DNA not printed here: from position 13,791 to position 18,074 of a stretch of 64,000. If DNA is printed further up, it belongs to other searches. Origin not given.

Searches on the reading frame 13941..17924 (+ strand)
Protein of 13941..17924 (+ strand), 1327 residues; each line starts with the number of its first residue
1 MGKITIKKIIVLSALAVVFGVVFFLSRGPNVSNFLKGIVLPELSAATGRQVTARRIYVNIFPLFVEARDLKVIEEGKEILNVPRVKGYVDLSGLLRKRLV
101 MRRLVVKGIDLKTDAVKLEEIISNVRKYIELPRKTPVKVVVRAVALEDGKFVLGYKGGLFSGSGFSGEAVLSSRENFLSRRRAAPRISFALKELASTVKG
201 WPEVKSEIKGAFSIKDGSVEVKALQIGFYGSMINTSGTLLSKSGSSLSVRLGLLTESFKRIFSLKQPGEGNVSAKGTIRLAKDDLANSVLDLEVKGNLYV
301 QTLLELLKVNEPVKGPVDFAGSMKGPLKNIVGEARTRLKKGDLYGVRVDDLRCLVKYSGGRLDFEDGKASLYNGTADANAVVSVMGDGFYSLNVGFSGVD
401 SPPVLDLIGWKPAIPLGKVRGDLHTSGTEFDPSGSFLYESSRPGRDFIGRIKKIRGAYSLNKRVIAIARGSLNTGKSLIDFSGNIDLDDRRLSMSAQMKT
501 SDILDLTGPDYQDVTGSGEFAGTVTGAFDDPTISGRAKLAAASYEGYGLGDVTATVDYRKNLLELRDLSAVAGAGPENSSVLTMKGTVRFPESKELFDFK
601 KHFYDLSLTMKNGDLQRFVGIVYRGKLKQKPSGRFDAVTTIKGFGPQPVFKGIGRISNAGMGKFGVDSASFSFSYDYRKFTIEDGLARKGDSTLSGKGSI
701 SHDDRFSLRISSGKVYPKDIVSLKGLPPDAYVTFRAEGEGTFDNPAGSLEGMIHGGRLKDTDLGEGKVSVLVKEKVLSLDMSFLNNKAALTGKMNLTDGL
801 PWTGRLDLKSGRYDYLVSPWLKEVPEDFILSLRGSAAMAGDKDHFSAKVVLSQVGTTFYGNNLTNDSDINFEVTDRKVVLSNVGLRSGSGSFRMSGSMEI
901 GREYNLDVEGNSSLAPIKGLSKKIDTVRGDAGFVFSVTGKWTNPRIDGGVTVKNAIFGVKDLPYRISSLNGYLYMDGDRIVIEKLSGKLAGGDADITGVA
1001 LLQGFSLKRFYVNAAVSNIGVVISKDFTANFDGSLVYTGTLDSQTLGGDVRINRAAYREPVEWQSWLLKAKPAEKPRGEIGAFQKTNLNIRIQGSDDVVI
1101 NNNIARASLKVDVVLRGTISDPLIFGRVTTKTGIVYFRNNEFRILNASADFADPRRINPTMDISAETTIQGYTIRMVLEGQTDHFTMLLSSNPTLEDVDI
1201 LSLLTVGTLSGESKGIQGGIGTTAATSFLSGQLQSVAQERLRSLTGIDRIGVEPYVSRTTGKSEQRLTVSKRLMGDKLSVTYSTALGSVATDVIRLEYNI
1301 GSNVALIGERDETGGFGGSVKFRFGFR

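Call 58: search_protein_families(library=pfam, proteins=[window:13941-17924:+], max_evalue=0.00001)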
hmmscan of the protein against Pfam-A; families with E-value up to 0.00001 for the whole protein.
window:13941-17924:+ (1327 aa): 2 families
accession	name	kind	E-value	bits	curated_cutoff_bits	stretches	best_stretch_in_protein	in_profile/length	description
PF04357.19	TamB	-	4.4e-43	148.4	22.4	1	985-1324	3-379/381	TamB, inner membrane protein subunit of TAM complex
PF05359.17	DUF748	-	1.5e-07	30.3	50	1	6-152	14-165/1037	Domain of Unknown Function (DUF748)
